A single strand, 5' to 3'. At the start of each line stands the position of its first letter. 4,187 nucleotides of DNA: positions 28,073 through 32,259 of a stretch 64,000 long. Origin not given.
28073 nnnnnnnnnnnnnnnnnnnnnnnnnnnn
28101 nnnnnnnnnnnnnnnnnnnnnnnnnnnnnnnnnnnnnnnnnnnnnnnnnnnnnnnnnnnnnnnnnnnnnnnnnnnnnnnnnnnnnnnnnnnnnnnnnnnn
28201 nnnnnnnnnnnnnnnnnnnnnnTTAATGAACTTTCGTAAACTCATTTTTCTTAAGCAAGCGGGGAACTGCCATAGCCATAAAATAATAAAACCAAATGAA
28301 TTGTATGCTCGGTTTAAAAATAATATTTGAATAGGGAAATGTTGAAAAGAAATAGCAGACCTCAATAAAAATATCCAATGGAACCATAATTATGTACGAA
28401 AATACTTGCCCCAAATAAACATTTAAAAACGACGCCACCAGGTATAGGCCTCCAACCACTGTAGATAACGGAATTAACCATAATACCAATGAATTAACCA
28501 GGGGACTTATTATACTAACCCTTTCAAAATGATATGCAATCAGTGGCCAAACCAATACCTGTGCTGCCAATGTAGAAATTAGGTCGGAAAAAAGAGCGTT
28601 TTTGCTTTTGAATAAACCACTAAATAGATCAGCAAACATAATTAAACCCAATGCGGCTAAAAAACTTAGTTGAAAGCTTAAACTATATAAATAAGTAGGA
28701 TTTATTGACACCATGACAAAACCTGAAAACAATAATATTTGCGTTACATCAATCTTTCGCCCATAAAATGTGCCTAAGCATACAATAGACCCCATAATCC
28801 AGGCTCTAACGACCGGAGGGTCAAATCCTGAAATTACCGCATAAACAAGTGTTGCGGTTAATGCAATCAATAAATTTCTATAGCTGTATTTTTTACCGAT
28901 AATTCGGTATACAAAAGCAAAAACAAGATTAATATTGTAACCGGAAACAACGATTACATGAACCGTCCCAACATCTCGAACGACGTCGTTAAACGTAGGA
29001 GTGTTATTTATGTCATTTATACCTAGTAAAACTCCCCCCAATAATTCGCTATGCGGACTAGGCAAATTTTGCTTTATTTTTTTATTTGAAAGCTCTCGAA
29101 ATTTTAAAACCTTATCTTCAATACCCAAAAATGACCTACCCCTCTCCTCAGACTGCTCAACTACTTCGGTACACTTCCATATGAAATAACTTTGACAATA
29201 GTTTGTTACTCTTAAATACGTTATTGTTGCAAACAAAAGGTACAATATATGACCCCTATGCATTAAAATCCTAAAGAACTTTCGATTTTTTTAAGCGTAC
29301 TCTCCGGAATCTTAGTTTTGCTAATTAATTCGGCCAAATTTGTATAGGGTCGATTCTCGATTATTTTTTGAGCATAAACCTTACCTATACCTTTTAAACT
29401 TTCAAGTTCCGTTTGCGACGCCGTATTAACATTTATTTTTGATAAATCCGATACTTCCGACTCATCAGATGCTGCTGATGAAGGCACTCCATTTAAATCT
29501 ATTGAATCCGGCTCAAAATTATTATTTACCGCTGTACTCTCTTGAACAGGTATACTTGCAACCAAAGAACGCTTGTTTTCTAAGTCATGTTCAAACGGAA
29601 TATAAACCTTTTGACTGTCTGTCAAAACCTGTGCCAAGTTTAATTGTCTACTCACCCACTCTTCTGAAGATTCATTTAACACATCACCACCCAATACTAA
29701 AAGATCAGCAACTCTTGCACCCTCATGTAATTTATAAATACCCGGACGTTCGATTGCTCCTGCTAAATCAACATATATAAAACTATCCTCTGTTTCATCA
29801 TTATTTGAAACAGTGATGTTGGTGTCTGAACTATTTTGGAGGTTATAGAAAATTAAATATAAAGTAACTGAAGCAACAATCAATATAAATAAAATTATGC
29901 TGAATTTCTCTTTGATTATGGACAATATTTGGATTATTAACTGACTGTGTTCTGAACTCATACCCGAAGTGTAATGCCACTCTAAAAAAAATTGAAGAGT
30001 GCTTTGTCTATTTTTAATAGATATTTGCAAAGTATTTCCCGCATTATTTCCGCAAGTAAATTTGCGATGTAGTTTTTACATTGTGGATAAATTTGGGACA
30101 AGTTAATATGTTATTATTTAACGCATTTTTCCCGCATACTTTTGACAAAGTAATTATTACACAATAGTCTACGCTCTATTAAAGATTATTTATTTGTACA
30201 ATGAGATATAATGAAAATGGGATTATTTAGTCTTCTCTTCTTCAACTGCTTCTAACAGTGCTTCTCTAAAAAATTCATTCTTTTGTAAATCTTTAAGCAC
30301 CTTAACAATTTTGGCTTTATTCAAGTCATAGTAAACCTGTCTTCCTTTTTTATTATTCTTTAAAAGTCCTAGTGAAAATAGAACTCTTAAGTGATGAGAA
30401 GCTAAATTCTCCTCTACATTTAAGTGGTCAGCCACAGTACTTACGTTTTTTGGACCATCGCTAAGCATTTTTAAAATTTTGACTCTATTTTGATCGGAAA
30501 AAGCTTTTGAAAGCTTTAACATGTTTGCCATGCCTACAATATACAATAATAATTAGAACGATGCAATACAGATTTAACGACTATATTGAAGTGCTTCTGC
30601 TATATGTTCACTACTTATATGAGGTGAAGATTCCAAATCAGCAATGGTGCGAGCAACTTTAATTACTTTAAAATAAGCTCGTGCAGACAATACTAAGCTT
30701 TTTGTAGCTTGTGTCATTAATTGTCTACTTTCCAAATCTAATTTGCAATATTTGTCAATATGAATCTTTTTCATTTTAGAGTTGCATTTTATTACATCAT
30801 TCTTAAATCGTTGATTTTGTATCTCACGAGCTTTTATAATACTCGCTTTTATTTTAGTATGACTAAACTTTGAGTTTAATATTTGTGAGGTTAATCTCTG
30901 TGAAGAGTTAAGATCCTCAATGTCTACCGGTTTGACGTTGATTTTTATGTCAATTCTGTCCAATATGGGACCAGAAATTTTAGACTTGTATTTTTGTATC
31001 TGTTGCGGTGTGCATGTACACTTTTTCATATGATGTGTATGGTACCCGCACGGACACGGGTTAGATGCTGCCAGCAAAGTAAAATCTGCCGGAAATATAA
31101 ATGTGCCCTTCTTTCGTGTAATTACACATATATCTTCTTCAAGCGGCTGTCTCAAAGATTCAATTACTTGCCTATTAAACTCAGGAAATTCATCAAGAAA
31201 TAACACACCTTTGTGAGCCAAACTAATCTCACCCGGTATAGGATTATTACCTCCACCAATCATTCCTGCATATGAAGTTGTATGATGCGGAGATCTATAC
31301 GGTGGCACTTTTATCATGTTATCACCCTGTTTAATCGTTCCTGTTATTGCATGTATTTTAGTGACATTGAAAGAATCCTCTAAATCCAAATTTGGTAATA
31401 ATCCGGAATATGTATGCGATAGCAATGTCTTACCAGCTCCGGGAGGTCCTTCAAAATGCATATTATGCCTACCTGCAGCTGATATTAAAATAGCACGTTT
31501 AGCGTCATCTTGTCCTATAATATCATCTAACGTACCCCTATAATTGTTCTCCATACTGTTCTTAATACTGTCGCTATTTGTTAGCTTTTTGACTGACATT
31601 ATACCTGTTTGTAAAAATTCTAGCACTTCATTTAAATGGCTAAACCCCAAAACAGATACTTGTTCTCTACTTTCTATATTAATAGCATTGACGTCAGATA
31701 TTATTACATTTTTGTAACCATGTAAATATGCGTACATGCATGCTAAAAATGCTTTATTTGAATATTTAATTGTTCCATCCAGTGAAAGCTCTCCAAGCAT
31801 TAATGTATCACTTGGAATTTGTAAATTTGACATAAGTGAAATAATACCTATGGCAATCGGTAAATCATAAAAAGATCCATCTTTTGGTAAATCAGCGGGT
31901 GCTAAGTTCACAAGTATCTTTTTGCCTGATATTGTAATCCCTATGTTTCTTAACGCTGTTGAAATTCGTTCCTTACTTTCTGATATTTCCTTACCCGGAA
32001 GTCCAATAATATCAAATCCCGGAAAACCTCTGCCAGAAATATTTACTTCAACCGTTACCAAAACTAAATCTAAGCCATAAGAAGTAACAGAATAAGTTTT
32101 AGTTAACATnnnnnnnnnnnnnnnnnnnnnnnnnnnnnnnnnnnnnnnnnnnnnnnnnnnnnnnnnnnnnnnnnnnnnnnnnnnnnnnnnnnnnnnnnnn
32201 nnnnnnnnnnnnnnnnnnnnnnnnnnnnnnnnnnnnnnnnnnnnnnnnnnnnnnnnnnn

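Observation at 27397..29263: ComEC encoded as two overlapping ORFs (membrane competence domain / MBL domain): frameshift, pseudogene or genuinely split gene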

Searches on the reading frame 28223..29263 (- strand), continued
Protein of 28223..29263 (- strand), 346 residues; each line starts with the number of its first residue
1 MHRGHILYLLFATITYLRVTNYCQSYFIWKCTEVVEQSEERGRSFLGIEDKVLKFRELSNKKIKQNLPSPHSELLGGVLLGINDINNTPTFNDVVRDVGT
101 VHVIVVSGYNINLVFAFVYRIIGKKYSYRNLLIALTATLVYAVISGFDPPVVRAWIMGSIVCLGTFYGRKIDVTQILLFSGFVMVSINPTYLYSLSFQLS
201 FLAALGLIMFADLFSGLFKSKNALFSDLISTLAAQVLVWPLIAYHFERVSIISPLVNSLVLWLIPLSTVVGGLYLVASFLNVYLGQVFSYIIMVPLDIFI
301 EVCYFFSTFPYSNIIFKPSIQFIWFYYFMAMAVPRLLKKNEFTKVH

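Call 27: search_solved_structures(query=A1, max_evalue=0.001, show_alignments=2)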
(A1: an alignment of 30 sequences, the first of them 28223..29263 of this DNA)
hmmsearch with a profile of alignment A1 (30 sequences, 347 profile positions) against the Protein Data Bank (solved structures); distinct sequences matched with E-value up to 0.001: 5.
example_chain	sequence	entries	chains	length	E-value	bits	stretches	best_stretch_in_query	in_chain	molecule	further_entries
30bt_A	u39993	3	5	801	6e-23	84.8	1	55-338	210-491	Beta-lactamase-like domain | ComEC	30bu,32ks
9vc6_A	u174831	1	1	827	1.1e-13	54.3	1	94-334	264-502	Competence protein ComEC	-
9vc9_A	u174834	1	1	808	4.1e-11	45.9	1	52-271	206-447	Dna internalization-related competence protein rec2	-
9vcb_A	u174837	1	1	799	9.1e-10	41.5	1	52-213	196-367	DNA internalization-related competence protein ComEC/Rec2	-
9vcf_A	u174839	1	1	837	1e-09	41.3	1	52-213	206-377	DNA internalization-related competence protein ComEC/Rec2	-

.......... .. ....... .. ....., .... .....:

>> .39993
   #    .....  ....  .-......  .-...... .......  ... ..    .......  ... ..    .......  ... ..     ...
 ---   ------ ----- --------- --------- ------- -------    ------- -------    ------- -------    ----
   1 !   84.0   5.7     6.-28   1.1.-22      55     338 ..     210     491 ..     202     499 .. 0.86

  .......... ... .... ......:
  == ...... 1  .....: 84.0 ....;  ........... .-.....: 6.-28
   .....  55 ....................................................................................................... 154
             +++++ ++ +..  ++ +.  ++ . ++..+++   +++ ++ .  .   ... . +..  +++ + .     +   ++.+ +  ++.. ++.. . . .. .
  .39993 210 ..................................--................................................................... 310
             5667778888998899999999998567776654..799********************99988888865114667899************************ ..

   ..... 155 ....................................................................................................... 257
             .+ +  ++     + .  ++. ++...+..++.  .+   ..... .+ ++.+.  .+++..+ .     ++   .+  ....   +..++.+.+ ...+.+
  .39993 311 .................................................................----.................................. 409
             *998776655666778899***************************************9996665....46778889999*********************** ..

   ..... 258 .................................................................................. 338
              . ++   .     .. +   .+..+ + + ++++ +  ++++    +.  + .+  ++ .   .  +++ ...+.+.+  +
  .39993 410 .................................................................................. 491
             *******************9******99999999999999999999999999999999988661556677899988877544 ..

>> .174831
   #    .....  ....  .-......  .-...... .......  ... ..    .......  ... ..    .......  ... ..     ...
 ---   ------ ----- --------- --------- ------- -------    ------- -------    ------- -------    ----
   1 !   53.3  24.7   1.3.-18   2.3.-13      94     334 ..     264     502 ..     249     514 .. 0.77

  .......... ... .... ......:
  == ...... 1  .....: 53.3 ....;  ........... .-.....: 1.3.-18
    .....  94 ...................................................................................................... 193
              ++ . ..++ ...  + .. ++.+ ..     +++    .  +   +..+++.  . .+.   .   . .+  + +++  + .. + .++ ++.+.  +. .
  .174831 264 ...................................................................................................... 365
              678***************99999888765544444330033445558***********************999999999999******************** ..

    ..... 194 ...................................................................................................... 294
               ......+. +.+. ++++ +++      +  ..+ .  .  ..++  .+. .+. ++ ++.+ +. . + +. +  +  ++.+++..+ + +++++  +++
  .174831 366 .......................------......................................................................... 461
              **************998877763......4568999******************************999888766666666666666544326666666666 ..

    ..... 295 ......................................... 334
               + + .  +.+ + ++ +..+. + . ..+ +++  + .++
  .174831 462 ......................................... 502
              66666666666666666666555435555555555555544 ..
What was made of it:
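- On ComEC/Rec2 DNA-uptake channel: The family profile matches solved ComEC residues 210-491 (call 27).
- Tried and rejected: I used the sequence-profile match to those entries instead (call 27).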

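Call 44: predict_structure(alignment_id=A1)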
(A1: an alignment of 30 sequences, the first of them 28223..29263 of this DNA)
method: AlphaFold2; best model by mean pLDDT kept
length: 346 residues; sequences in the alignment: 30
mean_pLDDT: 88.6   pTM: 0.85
mean pLDDT of the five models: 88.6, 87.7, 86.2, 85.8, 84.8
residues with pLDDT >= 90: 227; 70-90: 93; 50-70: 21; < 50: 5
segments of 3 or more residues with pLDDT < 50: none
pLDDT, mean of each block of 10 residues (from residue 1): 86 95 87 69 57 90 96 92 86 92 70 83 91 93 86 93 93 94 94 91 94 91 90 93 92 92 88 93 96 96 95 92 96 87 54
secondary structure, 60 per line:
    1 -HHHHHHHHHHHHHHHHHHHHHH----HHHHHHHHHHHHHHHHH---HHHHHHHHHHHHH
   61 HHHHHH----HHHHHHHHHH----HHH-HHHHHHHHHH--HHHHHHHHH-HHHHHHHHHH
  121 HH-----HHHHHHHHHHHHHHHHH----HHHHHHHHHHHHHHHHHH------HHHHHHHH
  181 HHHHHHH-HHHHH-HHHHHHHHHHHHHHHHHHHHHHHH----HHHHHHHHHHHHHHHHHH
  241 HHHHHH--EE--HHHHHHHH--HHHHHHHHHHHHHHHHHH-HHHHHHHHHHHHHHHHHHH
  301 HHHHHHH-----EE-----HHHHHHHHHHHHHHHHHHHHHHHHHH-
elements in order: H2-23 H28-44 H48-66 H71-80 H89-98 H101-109 H111-122 H128-144 H149-166 H173-187 H189-193 H195-218 H223-246 H253-260 H263-280 H282-307 H320-345
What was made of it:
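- On ComEC/Rec2 DNA-uptake channel: The AF2 model is all-helical, with only about 65 residues before the conserved core (call 44).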

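Call 46: fold_search(model_id=the predicted structure, library=pdb)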
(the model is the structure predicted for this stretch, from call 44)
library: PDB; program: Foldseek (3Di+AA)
matches with E <= 10: 65; with E <= 0.001: 0
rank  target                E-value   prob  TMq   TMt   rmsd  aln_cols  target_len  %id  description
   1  8f7n                  1.3e+00  0.07  0.12  0.12  41.0       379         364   12  Crystal structure of chemoreceptor McpZ ligand sensing domain (released 2023-07-05)
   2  6rko_B                2.2e+00  0.08  0.16  0.15  23.2       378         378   12  Cryo-EM structure of the E. coli cytochrome bd-I oxidase at 2.68 A resolution (released 2019-10-16)
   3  8xma_A                2.5e+00  0.10  0.15  0.17  19.1       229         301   10  Cryo-EM structure of human ZnT1 WT, in the presence of zinc, determined in an outward-facing conformation (released 2024-10-30)
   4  7upp_A                3.3e+00  0.05  0.12  0.13  24.7       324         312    9  Crystal structure of designed heterotrimeric assembly DHT03_2arm_A21/B21/C long (released 2022-12-14)
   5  7zaw                  3.3e+00  0.04  0.14  0.13  28.2       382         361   11  GPC3-Unc5D octamer structure and role in cell migration (released 2022-11-02)
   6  7a0g_III              3.7e+00  0.06  0.13  0.15  41.1       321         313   13  Structure of the SmhB pore of the tripartite alpha-pore forming toxin, Smh, from Serratia marcescens. (released 2021-03-31)
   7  5cwo_A                4.0e+00  0.08  0.15  0.22  20.3       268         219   10  Crystal structure of de novo designed helical repeat protein DHR76 (released 2015-12-16)
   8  6d0k_B                4.2e+00  0.06  0.13  0.12  16.9       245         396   15  Crystal structure of a CLC-type fluoride/proton antiporter, E118Q mutant (released 2018-07-04)
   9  1dcn_A                4.2e+00  0.04  0.15  0.13  20.6       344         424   11  INACTIVE MUTANT H162N OF DELTA 2 CRYSTALLIN WITH BOUND ARGININOSUCCINATE (released 1999-04-27)
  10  7udl_A                4.4e+00  0.08  0.19  0.22  21.5       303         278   10  Crystal structure of designed helical repeat protein RPB_PLP1_R6 bound to PLPx6 peptide (released 2023-03-22)
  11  5jre_B                4.4e+00  0.05  0.13  0.20  20.6       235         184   10  Crystal structure of NeC3PO in complex with ssDNA. (released 2016-09-28)
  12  7a0g_FFF              4.4e+00  0.05  0.15  0.17  35.9       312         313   11  Structure of the SmhB pore of the tripartite alpha-pore forming toxin, Smh, from Serratia marcescens. (released 2021-03-31)
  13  7a0g_BBB              4.8e+00  0.04  0.13  0.14  44.5       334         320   13  Structure of the SmhB pore of the tripartite alpha-pore forming toxin, Smh, from Serratia marcescens. (released 2021-03-31)
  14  7mmw_A                4.8e+00  0.03  0.12  0.13  17.9       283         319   13  Crystal Structure of the Class Ie Ribonucleotide Reductase Beta Subunit from Aerococcus urinae (in alternate conformat (released 2022-05-04)
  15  4wch                  5.2e+00  0.08  0.14  0.26  15.1       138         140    9  Structure of Isolated D Chain of Gigant Hemoglobin from Glossoscolex paulistus (released 2015-06-10)
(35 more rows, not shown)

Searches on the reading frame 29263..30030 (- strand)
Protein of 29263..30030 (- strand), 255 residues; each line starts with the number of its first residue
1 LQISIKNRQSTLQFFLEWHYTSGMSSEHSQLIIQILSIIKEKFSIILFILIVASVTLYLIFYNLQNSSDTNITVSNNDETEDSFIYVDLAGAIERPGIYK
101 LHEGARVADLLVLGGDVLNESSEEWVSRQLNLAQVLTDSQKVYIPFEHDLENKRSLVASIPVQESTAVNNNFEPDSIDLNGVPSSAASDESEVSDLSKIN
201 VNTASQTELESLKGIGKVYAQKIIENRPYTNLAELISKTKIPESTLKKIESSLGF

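Call 3: search_protein_families(library=pfam, proteins=[window:29263-30030:-], max_evalue=0.01)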
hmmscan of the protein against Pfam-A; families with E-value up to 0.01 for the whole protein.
window:29263-30030:- (255 aa): 4 families
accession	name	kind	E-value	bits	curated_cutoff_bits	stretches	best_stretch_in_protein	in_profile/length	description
PF12836.13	HHH_3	-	8.5e-13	48.6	27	1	197-252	4-63/65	Helix-hairpin-helix motif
PF00633.29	HHH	-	0.00012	22.1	24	1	199-225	3-29/30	Helix-hairpin-helix motif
PF10531.15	SLBB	-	0.00023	21.4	27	1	86-113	1-28/55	SLBB domain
PF14520.12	HHH_5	-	0.0053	17.6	27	0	208-238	3-32/57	Helix-hairpin-helix domain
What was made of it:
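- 29263..30030 (-): comEA (DNA receptor; SLBB and helix-hairpin-helix domains). Its stop codon overlaps the ORF1 start (TAATG). The coordinates are the longest ORF; the true start may be internal. HHH_3 E 8.5e-13 and an SLBB hit (call 3).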

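Call 4: search_protein_families(library=ncbifam, proteins=[window:29263-30030:-], max_evalue=0.01)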
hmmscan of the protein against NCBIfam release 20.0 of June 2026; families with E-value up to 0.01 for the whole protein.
window:29263-30030:- (255 aa): 5 families
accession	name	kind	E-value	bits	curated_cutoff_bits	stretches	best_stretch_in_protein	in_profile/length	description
TIGR01259.1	comE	subfamily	7.1e-12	45.4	152.35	1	124-252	17-117/120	comEA protein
NF045978.1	ComEA_MAG0490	equivalog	3.4e-10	39.9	98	1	42-149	2-100/162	MAG0490 family ComEA-like DNA-binding protein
TIGR00426.1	TIGR00426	subfamily_domain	3.7e-05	23.7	53.1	1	197-253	6-67/69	competence protein ComEA helix-hairpin-helix repeat region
NF002708.1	PRK02515.1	equivalog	0.0016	18.4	85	1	183-245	43-105/137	photosystem II complex extrinsic protein PsbU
NF037980.1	T2SS_GspK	equivalog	0.0039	16.8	130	1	196-244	212-262/307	type II secretion system minor pseudopilin GspK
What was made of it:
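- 29263..30030 (-): TIGR01259 comEA (call 4).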

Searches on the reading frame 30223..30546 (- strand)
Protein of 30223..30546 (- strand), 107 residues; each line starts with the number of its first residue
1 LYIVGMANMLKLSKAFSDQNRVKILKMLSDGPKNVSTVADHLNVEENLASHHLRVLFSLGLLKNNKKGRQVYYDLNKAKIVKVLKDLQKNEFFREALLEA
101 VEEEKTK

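Call 3: search_protein_families(library=pfam, proteins=[window:30223-30546:-], max_evalue=0.01)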
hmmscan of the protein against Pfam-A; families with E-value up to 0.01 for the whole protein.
window:30223-30546:- (107 aa): 7 families
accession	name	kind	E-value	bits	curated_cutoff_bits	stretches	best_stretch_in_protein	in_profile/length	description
PF01022.26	HTH_5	-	2.9e-11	43.5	22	1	18-63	1-46/47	Bacterial regulatory protein, arsR family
PF12840.13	HTH_20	-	2.4e-07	31.1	27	1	17-63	2-49/51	Helix-turn-helix domain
PF24033.1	DUF7342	-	3.7e-07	30.7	31.6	1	18-106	3-91/150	Family of unknown function (DUF7342)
PF08100.18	Dimerisation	-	5.5e-05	23.3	25.6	1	2-75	8-83/93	O-methyltransferase dimerisation domain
PF01978.25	TrmB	-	0.00011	22.4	25.6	1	26-73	16-63/68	Sugar-specific transcriptional regulator TrmB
PF13463.12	HTH_27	-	0.0014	19.3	22.2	0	22-75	6-64/68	Winged helix DNA-binding domain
PF21248.3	SoFic-like_C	-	0.0037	17.9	27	1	35-73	33-71/76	Protein adenylyltransferase SoFic-like, C-terminal domain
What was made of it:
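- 30223..30546 (-): ArsR-family HTH regulator between comM and comEA. Its position is conserved in the synteny block. HTH_5 E 2.9e-11 (call 3).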

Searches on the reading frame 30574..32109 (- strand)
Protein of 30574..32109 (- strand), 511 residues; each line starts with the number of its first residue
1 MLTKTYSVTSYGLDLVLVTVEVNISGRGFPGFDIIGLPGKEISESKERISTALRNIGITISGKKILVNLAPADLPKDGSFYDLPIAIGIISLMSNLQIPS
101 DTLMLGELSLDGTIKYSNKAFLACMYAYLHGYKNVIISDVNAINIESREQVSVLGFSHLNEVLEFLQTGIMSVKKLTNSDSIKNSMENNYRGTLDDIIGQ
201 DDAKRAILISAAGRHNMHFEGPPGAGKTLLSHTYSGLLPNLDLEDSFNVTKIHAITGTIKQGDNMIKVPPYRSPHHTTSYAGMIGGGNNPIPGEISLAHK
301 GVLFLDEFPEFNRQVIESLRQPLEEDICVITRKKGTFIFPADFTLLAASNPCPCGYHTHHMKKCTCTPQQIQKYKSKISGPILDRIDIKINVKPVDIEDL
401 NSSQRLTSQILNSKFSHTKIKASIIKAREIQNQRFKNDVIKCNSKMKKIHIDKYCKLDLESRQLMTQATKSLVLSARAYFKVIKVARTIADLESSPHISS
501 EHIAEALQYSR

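Call 3: search_protein_families(library=pfam, proteins=[window:30574-32109:-], max_evalue=0.01)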
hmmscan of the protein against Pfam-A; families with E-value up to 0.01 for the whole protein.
window:30574-32109:- (511 aa): 7 families
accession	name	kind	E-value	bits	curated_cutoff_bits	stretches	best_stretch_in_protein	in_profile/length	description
PF01078.27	Mg_chelatase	-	4.8e-82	274.8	20.3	1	194-398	2-205/207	Magnesium chelatase, subunit ChlI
PF13541.12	ChlI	-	8.7e-36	122.9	27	1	20-141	1-121/121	Subunit ChlI of Mg-chelatase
PF13335.12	Mg_chelatase_C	-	2.8e-28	98.8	26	1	418-509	5-93/94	Magnesium chelatase, subunit ChlI C-terminal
PF00493.29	MCM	-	4.7e-07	29.6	23.3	1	293-412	115-222/224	MCM P-loop domain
PF07728.20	AAA_5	-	7.1e-07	29.8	22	1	220-356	5-126/139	AAA domain (dynein-related subfamily)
PF05362.19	Lon_C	-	0.0021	18.1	21.1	1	63-164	94-200/205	Lon protease (S16) C-terminal proteolytic domain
PF05496.18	RuvB_N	-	0.0031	17.7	27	0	193-233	5-52/159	Holliday junction DNA helicase RuvB P-loop domain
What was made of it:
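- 30574..32109 (-): comM (Mg-chelatase-like AAA+ protein). Mg_chelatase E 4.8e-82, plus ChlI and Mg_chelatase_C hits (call 3).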
